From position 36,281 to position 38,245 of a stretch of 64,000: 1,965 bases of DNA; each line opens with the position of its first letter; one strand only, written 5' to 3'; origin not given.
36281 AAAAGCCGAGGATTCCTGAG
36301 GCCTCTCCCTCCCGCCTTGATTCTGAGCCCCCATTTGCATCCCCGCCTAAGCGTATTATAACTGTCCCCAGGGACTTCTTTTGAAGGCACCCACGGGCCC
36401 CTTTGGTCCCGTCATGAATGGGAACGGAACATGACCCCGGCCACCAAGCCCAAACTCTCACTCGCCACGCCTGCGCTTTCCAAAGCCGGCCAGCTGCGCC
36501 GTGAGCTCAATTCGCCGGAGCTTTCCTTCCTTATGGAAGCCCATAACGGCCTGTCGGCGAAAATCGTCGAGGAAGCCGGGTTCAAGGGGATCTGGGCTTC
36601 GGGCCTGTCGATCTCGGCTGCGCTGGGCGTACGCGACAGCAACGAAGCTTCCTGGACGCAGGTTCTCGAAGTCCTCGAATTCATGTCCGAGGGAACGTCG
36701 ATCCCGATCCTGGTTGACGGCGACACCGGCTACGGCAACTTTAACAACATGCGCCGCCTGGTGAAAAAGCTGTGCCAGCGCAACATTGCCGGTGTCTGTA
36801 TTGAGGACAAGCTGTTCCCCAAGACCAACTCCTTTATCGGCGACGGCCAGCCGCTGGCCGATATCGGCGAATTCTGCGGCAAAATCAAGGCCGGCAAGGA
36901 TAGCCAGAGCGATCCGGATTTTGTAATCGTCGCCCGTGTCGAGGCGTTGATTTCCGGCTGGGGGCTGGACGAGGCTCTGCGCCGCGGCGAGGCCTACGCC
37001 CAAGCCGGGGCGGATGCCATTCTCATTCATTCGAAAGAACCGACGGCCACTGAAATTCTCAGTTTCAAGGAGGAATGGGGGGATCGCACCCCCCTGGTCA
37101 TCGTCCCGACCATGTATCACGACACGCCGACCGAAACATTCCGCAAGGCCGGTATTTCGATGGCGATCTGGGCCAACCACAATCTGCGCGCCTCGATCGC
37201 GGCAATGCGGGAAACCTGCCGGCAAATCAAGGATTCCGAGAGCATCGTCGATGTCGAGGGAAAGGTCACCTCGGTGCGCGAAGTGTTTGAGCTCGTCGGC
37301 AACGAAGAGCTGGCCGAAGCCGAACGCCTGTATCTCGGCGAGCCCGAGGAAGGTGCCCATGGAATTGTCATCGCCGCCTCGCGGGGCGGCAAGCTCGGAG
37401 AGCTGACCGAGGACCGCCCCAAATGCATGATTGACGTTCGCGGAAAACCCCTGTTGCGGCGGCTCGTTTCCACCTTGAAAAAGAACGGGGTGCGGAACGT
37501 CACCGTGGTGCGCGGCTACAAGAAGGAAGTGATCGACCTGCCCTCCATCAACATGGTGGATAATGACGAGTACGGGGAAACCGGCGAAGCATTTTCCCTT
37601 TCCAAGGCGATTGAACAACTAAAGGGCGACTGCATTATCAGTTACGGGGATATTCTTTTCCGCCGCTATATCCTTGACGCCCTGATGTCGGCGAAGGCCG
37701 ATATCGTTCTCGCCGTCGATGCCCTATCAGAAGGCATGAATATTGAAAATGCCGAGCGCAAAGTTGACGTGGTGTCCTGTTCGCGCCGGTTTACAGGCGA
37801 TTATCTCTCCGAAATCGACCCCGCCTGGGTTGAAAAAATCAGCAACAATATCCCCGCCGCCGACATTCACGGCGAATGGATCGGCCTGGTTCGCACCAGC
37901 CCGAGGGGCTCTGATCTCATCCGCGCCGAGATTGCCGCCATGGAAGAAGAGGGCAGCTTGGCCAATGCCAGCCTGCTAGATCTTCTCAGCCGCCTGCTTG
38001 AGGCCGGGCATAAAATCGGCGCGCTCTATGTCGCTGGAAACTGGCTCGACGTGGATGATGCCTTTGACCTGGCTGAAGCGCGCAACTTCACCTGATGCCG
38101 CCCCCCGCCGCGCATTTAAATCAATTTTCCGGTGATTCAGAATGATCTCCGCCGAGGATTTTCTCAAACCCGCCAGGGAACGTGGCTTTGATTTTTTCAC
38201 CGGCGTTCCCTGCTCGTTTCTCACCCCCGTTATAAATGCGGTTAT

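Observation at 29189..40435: Aminoethylphosphonate synthesis module plus three CDP-alcohol phosphotransferases embedded in the hopanoid cluster: candidate phosphonate-headgroup lipid or hopanoid pathway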

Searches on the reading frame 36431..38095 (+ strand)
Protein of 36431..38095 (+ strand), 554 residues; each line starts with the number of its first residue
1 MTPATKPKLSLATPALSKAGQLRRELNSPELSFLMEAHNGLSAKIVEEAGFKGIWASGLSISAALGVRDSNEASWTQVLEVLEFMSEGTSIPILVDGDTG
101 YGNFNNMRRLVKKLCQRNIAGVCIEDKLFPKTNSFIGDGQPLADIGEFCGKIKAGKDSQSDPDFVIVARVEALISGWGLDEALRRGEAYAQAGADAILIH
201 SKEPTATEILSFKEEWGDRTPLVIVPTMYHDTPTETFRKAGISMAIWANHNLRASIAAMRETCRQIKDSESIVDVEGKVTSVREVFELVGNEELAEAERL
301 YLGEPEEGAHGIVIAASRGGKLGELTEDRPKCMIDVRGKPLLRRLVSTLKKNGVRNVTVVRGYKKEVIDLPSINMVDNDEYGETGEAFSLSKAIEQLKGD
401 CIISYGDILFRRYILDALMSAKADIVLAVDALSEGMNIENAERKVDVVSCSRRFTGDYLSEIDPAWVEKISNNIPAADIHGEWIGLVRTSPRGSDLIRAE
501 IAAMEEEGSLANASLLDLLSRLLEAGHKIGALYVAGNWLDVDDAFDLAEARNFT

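Call 3: search_protein_families(library=pfam, proteins=[window:36431-38095:+], max_evalue=0.01)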
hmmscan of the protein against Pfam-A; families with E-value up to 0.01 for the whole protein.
window:36431-38095:+ (554 aa): 4 families
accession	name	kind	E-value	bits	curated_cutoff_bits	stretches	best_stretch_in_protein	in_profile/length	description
PF13714.12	PEP_mutase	-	1.6e-60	205.1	31.5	1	24-266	2-239/240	Phosphoenolpyruvate phosphomutase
PF12804.13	NTP_transf_3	-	5.7e-10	40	27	1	311-430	1-123/160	MobA-like NTP transferase domain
PF00483.29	NTP_transferase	-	0.0003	20.9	21.2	0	311-366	2-58/245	Nucleotidyl transferase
PF00463.27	ICL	-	0.0022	17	26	1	92-132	151-191/526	Isocitrate lyase family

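Call 4: search_protein_families(library=ncbifam, proteins=[window:36431-38095:+], max_evalue=0.001)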
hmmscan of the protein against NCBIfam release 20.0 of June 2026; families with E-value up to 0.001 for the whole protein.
window:36431-38095:+ (554 aa): 25 families
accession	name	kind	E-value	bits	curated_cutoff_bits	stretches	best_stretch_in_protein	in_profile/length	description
TIGR02320.1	PEP_mutase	equivalog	1e-115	385.7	319.55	1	22-292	1-283/284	phosphoenolpyruvate mutase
TIGR02321.1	Pphn_pyruv_hyd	equivalog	2.5e-72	243.4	374.4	1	18-302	3-289/290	phosphonopyruvate hydrolase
TIGR02317.1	prpB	equivalog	1.8e-39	135.7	354.4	1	20-294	3-275/285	methylisocitrate lyase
NF008455.0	PRK11320.1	equivalog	6.2e-30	104.4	353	1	22-290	11-278/295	methylisocitrate lyase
TIGR02319.1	CPEP_Pphonmut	equivalog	2.2e-27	96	420.05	1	15-296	1-284/294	carboxyvinyl-carboxyphosphonate phosphorylmutase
TIGR03992.1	Arch_glmU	subfamily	1.6e-16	60.2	292.1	1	311-429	3-128/393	bifunctional sugar-1-phosphate nucleotidylyltransferase/acetyltransferase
NF041313.1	UDPGP_AglF_Halo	equivalog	5.1e-16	58.8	400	1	310-445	2-142/234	UTP--glucose-1-phosphate uridylyltransferase AglF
NF041173.1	Sug_nt_acttase_Thmprot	equivalog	3.7e-11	42.6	600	1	312-430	4-128/405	bifunctional sugar-1-phosphate nucleotidylyltransferase/acetyltransferase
TIGR01208.1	rmlA_long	equivalog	3.3e-07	29.5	320.25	1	311-368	2-60/353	glucose-1-phosphate thymidylyltransferase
NF045761.1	NAMPUrTaseMurU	equivalog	3.7e-07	30.2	250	1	312-368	4-60/226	N-acetylmuramate alpha-1-phosphate uridylyltransferase MurU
NF049965.1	GlMnHpPGnyltfHddC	equivalog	9.4e-07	28.7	300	1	311-433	3-130/221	D-glycero-D-manno-heptose 1-phosphate guanosyltransferase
NF041135.1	IPPtranDIPPsyn_Thcocales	equivalog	1.1e-06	28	580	1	311-441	3-132/419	bifunctional L-myo-inositol-1-phosphate cytidylyltransferase/CDP-L-myo-inositol myo-inositolphosphotransferase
TIGR02623.1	G1P_cyt_trans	equivalog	2.1e-06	27.4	300.25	1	312-369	4-61/255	glucose-1-phosphate cytidylyltransferase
NF045697.1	MurNAcPUrMurU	equivalog_domain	9.3e-06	25.2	370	1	312-359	1-48/229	N-acetylmuramate alpha-1-phosphate uridylyltransferase MurU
TIGR01173.1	glmU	equivalog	1.1e-05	24.5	366.85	1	312-423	4-118/452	bifunctional UDP-N-acetylglucosamine diphosphorylase/glucosamine-1-phosphate N-acetyltransferase GlmU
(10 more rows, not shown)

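Call 29: list_cluster_members(proteins=[P0001, window:36431-38095:+, window:24232-26172:+])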
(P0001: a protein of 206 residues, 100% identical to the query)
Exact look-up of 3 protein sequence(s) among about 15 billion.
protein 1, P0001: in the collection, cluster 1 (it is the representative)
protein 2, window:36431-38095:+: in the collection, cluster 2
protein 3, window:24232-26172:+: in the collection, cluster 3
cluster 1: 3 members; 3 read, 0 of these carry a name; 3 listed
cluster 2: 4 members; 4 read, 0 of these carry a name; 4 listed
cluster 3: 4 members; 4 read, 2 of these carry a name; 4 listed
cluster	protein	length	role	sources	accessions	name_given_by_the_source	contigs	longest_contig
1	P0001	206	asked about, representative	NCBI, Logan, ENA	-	-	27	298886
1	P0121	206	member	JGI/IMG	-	-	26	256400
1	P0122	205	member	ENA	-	-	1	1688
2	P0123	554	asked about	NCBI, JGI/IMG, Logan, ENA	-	-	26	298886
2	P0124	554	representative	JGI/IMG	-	-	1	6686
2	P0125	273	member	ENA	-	-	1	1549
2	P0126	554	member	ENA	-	-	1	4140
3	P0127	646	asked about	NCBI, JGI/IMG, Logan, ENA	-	-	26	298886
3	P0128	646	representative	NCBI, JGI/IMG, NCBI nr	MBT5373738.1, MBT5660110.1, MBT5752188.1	MAG: squalene--hopene cyclase [Rhodospirillaceae bacterium] | squalene-hopene/tetraprenyl-beta-curcumene cyclase | squalene--hopene cyclase [Rhodospirillaceae bacterium]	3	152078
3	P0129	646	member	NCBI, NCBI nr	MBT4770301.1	MAG: squalene--hopene cyclase [Rhodospirillaceae bacterium] | squalene--hopene cyclase [Rhodospirillaceae bacterium]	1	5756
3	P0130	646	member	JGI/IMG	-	-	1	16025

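Call 30: search_solved_structures(query=window:36431-38095:+, max_evalue=0.001)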
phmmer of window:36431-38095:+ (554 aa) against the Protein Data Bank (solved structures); distinct sequences matched with E-value up to 0.001: 26.
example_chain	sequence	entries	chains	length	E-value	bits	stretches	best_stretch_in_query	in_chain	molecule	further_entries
1m1b_A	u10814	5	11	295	5.2e-123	414.8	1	16-302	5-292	PHOSPHOENOLPYRUVATE PHOSPHOMUTASE | PROTEIN (PHOSPHOENOLPYRUVATE MUTASE)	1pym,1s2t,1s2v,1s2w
1s2u_A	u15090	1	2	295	6.7e-122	411.1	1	16-302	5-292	Phosphoenolpyruvate phosphomutase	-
5unc_A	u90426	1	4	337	2.5e-79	270.6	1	17-306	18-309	PHOSPHOENOLPYRUVATE PHOSPHOMUTASE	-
2dua_A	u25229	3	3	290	2e-66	228.1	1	18-302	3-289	Phosphonopyruvate hydrolase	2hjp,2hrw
4iqd_A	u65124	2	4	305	4.3e-27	98.3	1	20-296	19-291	Carboxyvinyl-carboxyphosphonate phosphorylmutase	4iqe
1xg3_A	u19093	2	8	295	2.6e-24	89.1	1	38-275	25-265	Probable methylisocitrate lyase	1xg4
1zlp_A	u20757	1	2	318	3.3e-24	88.7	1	36-294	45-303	petal death protein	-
3eoo_A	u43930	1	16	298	5.7e-24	87.9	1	12-254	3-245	Methylisocitrate lyase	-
1mum_A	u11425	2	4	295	9.3e-24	87.3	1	38-275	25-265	2-methylisocitrate lyase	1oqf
1o5q_A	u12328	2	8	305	1.2e-21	80.3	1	33-287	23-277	Probable methylisocitrate lyase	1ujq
9hra_A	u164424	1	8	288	2.7e-19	72.5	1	34-236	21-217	2-methylisocitrate lyase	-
9hgk_A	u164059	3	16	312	2.9e-19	72.4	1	33-236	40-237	2-methylisocitrate lyase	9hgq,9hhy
9hgo_A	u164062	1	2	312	7.5e-19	71.1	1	33-236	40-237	2-methylisocitrate lyase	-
9hhs_A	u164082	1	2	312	1e-18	70.6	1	33-236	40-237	2-methylisocitrate lyase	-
6t4v_C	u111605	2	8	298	1.7e-18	69.9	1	38-259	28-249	2-methylisocitrate lyase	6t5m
1jyk_A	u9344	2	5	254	4.8e-14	55.2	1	310-502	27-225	CTP:phosphocholine Cytidylyltransferase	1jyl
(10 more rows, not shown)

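Call 41: find_homologous_proteins(query=window:36431-38095:+, max_evalue=1e-50)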
Query window:36431-38095:+ (554 aa): 7999 proteins with E <= 1e-50 among 8000 candidates; the best 120 are listed.
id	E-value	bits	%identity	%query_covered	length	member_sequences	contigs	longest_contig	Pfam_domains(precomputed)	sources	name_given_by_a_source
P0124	0.0e+0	1150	93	100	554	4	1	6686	PF13714.13,PF12804.14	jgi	-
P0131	1.0e-280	950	93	82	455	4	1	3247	PF13714.13,PF12804.14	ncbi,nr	ncbi:MAG: phosphoenolpyruvate mutase, partial [Rhodospirillaceae bacterium]|nr:phosphoenolpyruvate m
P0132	1.0e-271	920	73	100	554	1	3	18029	PF13714.13,PF12804.14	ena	-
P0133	1.4e-271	920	73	100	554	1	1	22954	PF13714.13,PF12804.14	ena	-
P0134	1.5e-271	920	73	100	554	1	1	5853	PF13714.13,PF12804.14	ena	-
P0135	2.0e-271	919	72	100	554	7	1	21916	PF13714.13,PF12804.14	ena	-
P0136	2.5e-271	919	73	100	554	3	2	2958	PF13714.13,PF12804.14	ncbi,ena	-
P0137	2.7e-271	919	72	100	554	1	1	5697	PF13714.13,PF12804.14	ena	-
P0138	2.8e-271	919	73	100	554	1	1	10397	PF13714.13,PF12804.14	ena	-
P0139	7.1e-271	918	72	100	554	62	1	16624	PF13714.13,PF12804.14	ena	-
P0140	9.5e-271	917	72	100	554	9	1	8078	PF13714.13,PF12804.14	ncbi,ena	-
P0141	1.4e-270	917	72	100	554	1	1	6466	PF13714.13,PF12804.14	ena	-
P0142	1.8e-270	916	72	100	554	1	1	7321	PF13714.13,PF12804.14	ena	-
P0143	1.9e-270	916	72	100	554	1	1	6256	PF13714.13,PF12804.14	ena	-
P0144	4.1e-269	912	72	100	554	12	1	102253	PF00483.30,PF13714.13,PF12804.14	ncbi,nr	ncbi:MAG: phosphoenolpyruvate mutase [Alphaproteobacteria bacterium]|nr:phosphoenolpyruvate mutase [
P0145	6.9e-268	908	71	100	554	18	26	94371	PF00483.30,PF13714.13,PF12804.14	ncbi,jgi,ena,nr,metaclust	ncbi:MAG: phosphoenolpyruvate mutase [Alphaproteobacteria bacterium]|jgi:phosphoenolpyruvate phospho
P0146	1.8e-266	903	72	100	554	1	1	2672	PF00483.30,PF13714.13,PF12804.14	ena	-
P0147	4.5e-259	879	71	99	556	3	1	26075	PF13714.13,PF12804.14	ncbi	-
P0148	2.1e-257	873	72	98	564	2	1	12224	PF13714.13,PF12804.14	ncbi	ncbi:MAG: phosphoenolpyruvate mutase [Alphaproteobacteria bacterium]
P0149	5.6e-254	862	70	97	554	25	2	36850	PF13714.13,PF12804.14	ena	-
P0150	1.4e-253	861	71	97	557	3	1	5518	PF13714.13,PF12804.14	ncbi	-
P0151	9.0e-253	858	71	97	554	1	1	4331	PF13714.13,PF12804.14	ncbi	ncbi:MAG: phosphoenolpyruvate mutase [Alphaproteobacteria bacterium]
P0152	1.2e-252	858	71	97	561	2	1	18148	PF13714.13,PF12804.14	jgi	jgi:phosphoenolpyruvate phosphomutase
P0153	1.1e-251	854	71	97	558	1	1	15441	PF13714.13,PF12804.14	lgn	-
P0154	1.9e-251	854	69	100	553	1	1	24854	PF13714.13,PF12804.14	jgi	jgi:phosphoenolpyruvate phosphomutase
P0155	3.4e-251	853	69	100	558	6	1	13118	PF13714.13,PF12804.14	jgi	jgi:phosphoenolpyruvate phosphomutase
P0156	1.2e-250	851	68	99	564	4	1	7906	PF13714.13,PF12804.14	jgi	jgi:phosphoenolpyruvate phosphomutase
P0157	3.3e-249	846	70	97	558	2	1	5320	PF13714.13,PF12804.14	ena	-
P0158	7.6e-249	845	71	97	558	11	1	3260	PF13714.13,PF12804.14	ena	-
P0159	9.3e-248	841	69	97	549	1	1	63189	PF13714.13,PF12804.14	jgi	jgi:phosphoenolpyruvate phosphomutase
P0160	1.4e-247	841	68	99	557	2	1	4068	PF13714.13,PF12804.14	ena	-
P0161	1.6e-247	841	69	99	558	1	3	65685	PF13714.13,PF12804.14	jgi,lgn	-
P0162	3.4e-247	840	69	100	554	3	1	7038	PF13714.13,PF12804.14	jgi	jgi:phosphoenolpyruvate phosphomutase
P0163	8.4e-247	838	70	97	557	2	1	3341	PF13714.13,PF12804.14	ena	-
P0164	4.7e-246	836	71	95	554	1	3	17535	PF13714.13,PF12804.14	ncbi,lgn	-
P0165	4.2e-245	833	69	100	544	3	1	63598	PF13714.13,PF12804.14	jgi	jgi:phosphoenolpyruvate phosphomutase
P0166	2.1e-244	830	69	99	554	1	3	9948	PF13714.13,PF12804.14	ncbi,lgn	-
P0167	2.9e-244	830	69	97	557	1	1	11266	PF13714.13,PF12804.14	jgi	-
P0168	1.7e-243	827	70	97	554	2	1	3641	PF13714.13,PF12804.14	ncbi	-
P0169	2.0e-243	827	69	97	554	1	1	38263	PF13714.13,PF12804.14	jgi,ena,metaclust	metaclust:\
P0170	4.7e-243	826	68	99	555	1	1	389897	PF13714.13,PF12804.14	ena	-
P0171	8.2e-243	825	67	99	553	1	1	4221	PF00483.30,PF13714.13,PF12804.14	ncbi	-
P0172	9.8e-243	825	68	100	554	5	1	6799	PF13714.13,PF12804.14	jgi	jgi:phosphoenolpyruvate phosphomutase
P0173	1.9e-242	824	68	97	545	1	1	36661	PF13714.13,PF12804.14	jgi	jgi:phosphoenolpyruvate phosphomutase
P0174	2.0e-242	824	68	100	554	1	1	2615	PF13714.13,PF12804.14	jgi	-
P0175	7.5e-242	822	67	100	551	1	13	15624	PF13714.13,PF12804.14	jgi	jgi:phosphoenolpyruvate phosphomutase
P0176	1.0e-241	821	68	97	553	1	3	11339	PF13714.13,PF12804.14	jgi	jgi:phosphoenolpyruvate phosphomutase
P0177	1.3e-241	821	68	99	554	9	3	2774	PF13714.13,PF12804.14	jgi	jgi:phosphoenolpyruvate phosphomutase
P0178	1.4e-241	821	68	99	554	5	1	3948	PF13714.13,PF12804.14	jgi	jgi:phosphoenolpyruvate phosphomutase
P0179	1.8e-241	821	66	99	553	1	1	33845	PF13714.13,PF12804.14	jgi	-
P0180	1.8e-241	821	68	99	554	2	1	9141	PF13714.13,PF12804.14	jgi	jgi:phosphoenolpyruvate phosphomutase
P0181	1.9e-241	821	67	100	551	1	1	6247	PF13714.13,PF12804.14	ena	-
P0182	2.0e-241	820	68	100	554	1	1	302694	PF13714.13,PF12804.14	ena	-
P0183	3.4e-241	820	69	95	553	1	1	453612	PF13714.13,PF12804.14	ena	-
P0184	3.5e-241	820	68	97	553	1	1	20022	PF13714.13,PF12804.14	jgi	jgi:phosphoenolpyruvate phosphomutase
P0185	1.5e-240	818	67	100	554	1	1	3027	PF13714.13,PF12804.14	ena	-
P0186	2.2e-240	817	69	97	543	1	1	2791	PF13714.13,PF12804.14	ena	-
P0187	2.5e-240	817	68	97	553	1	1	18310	PF13714.13,PF12804.14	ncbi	-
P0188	2.6e-240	817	67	100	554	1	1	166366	PF13714.13,PF12804.14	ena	-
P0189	3.0e-240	817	68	97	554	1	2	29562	PF13714.13,PF12804.14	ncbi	-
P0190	3.1e-240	817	69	97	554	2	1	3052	PF13714.13,PF12804.14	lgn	-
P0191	3.7e-240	816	69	97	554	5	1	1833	PF13714.13,PF12804.14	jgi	-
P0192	1.0e-239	815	67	97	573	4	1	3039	PF13714.13,PF12804.14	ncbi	-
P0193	1.1e-239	815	67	100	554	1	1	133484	PF13714.13,PF12804.14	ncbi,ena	-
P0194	1.5e-239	814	68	97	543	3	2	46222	PF13714.13,PF12804.14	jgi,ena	-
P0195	2.0e-239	814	68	95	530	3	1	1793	PF13714.13,PF12804.14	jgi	jgi:phosphoenolpyruvate phosphomutase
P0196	2.2e-239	814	67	100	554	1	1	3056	PF13714.13,PF12804.14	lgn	-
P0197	3.3e-239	813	67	100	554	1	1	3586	PF13714.13,PF12804.14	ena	-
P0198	3.6e-239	813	67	97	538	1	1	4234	PF13714.13,PF12804.14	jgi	jgi:phosphoenolpyruvate phosphomutase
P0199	4.3e-239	813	67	100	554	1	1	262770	PF13714.13,PF12804.14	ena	-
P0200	4.5e-239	813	67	100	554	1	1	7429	PF13714.13,PF12804.14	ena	-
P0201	8.6e-239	812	67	100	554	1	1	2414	PF13714.13,PF12804.14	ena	-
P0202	8.7e-239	812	68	97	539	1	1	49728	PF13714.13,PF12804.14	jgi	jgi:phosphoenolpyruvate phosphomutase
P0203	9.1e-239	812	66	97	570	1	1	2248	PF13714.13,PF12804.14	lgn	-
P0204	9.2e-239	812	66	100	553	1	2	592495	PF13714.13,PF12804.14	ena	-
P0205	1.0e-238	812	67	100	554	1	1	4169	PF13714.13,PF12804.14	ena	-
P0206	1.2e-238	811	66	97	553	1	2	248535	PF13714.13,PF12804.14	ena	-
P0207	1.7e-238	811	67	100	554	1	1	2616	PF13714.13,PF12804.14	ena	-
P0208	1.8e-238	811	68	98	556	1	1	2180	PF13714.13,PF12804.14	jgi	jgi:phosphoenolpyruvate phosphomutase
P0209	1.9e-238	811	64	76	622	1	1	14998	PF00483.30,PF13714.13,PF12804.14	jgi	-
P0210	3.0e-238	810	67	97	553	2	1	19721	PF13714.13,PF12804.14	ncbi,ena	-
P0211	3.2e-238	810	67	100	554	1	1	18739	PF13714.13,PF12804.14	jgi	jgi:phosphoenolpyruvate phosphomutase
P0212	3.5e-238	810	67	100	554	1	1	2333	PF13714.13,PF12804.14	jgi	jgi:phosphoenolpyruvate phosphomutase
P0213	3.6e-238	810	67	97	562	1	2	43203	PF13714.13,PF12804.14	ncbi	ncbi:MAG: phosphoenolpyruvate mutase [Alphaproteobacteria bacterium]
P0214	3.9e-238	810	68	97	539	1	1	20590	PF13714.13,PF12804.14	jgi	jgi:phosphoenolpyruvate phosphomutase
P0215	4.1e-238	810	66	97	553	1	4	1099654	PF13714.13,PF12804.14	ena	-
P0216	5.0e-238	809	66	97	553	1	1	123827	PF13714.13,PF12804.14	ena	-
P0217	5.6e-238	809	66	97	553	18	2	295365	PF13714.13,PF12804.14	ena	-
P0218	8.0e-238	809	70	94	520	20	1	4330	PF13714.13,PF12804.14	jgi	jgi:phosphoenolpyruvate phosphomutase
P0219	8.1e-238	809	68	97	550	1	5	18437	PF13714.13,PF12804.14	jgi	jgi:phosphoenolpyruvate phosphomutase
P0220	8.1e-238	809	68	97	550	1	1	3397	PF13714.13,PF12804.14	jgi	jgi:phosphoenolpyruvate phosphomutase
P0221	9.0e-238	808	67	100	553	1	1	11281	PF13714.13,PF12804.14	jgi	jgi:phosphoenolpyruvate phosphomutase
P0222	1.5e-237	808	68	97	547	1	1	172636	PF13714.13,PF12804.14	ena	-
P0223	1.6e-237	808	69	95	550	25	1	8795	PF13714.13,PF12804.14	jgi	jgi:phosphoenolpyruvate phosphomutase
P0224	1.6e-237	808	67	97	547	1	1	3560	PF13714.13,PF12804.14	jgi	jgi:phosphoenolpyruvate phosphomutase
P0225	1.8e-237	807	67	97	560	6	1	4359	PF13714.13,PF12804.14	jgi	jgi:phosphoenolpyruvate phosphomutase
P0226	2.4e-237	807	68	97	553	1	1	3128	PF13714.13,PF12804.14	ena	-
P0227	2.8e-237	807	66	97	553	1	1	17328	PF13714.13,PF12804.14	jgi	jgi:phosphoenolpyruvate phosphomutase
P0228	2.8e-237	807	66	97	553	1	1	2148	PF13714.13,PF12804.14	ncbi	-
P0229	3.5e-237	806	67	100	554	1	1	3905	PF13714.13,PF12804.14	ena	-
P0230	3.6e-237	806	66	100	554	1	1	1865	PF13714.13,PF12804.14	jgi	jgi:phosphoenolpyruvate phosphomutase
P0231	4.7e-237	806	68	98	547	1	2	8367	PF13714.13,PF12804.14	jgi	jgi:phosphoenolpyruvate phosphomutase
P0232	1.4e-236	805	68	97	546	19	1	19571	PF13714.13,PF12804.14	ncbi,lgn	-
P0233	1.4e-236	805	67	98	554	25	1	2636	PF13714.13,PF12804.14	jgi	jgi:phosphoenolpyruvate phosphomutase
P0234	1.4e-236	804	66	100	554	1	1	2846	PF13714.13,PF12804.14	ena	-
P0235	2.6e-236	804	66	100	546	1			PF13714.13,PF12804.14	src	-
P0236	3.5e-236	803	65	97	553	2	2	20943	PF13714.13,PF12804.14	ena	-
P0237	7.5e-236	802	66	100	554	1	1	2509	PF13714.13,PF12804.14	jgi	jgi:phosphoenolpyruvate phosphomutase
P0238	1.0e-235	802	67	97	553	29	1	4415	PF13714.13,PF12804.14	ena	-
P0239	1.1e-235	802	67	97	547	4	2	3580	PF13714.13,PF12804.14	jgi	jgi:phosphoenolpyruvate phosphomutase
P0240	2.4e-235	800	67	97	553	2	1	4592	PF13714.13,PF12804.14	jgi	jgi:phosphoenolpyruvate phosphomutase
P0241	7.4e-235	799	67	96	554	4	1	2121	PF13714.13,PF12804.14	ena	-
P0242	8.2e-235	799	66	97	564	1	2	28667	PF13714.13,PF12804.14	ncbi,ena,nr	ncbi:MAG: phosphoenolpyruvate mutase [Alphaproteobacteria bacterium]|nr:phosphoenolpyruvate mutase [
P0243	8.3e-235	799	66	97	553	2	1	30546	PF13714.13,PF12804.14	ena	-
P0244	9.7e-235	798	66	97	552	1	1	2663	PF13714.13,PF12804.14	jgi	-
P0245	1.8e-234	798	66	100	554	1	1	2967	PF13714.13,PF12804.14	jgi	jgi:phosphoenolpyruvate phosphomutase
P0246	2.1e-234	797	65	100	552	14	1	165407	PF13714.13,PF12804.14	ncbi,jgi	jgi:phosphoenolpyruvate phosphomutase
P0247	1.0e-233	795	64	100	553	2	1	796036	PF00483.30,PF13714.13,PF12804.14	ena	-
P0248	1.0e-233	795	66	98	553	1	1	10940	PF13714.13,PF12804.14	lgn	-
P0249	1.1e-233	795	66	100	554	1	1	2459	PF13714.13,PF12804.14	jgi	-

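Call 42: find_encoding_contigs(protein=P0144, flank=10000, max_places=1)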
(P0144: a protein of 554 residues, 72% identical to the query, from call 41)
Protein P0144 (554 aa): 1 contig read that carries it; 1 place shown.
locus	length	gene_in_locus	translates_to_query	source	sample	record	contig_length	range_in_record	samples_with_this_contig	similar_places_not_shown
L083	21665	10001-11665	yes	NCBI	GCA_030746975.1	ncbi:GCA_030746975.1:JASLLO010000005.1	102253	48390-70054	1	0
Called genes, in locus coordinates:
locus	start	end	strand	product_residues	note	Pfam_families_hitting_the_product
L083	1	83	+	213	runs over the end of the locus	PF01048:PNP_UDP_1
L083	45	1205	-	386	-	PF04055:Radical_SAM, PF11946:DUF3463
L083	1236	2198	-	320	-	PF02401:LYTB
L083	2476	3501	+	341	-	PF03706:LPG_synthase_TM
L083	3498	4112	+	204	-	PF01066:CDP-OH_P_transf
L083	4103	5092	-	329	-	PF01073:3Beta_HSD, PF01370:Epimerase, PF02719:Polysacc_synt_2, PF04321:RmlD_sub_bind (weak), PF05368:NmrA, PF13460:NAD_binding_10, PF16363:GDP_Man_Dehyd, PF07993:NAD_binding_4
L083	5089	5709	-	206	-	PF01066:CDP-OH_P_transf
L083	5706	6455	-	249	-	PF12804:NTP_transf_3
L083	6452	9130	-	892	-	PF03176:MMPL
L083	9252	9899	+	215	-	PF05494:MlaC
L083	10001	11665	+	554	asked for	PF13714:PEP_mutase, PF00483:NTP_transferase (faint), PF12804:NTP_transf_3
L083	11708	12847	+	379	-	PF02776:TPP_enzyme_N, PF02775:TPP_enzyme_C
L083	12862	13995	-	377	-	PF00266:Aminotran_5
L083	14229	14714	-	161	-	-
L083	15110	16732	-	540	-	PF02666:PS_Dcarbxylase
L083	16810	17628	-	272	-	PF01493:GXGXG (weak)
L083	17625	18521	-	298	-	PF01913:FTR, PF02741:FTR_C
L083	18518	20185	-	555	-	PF07969:Amidohydro_3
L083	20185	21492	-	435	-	-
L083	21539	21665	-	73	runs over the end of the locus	-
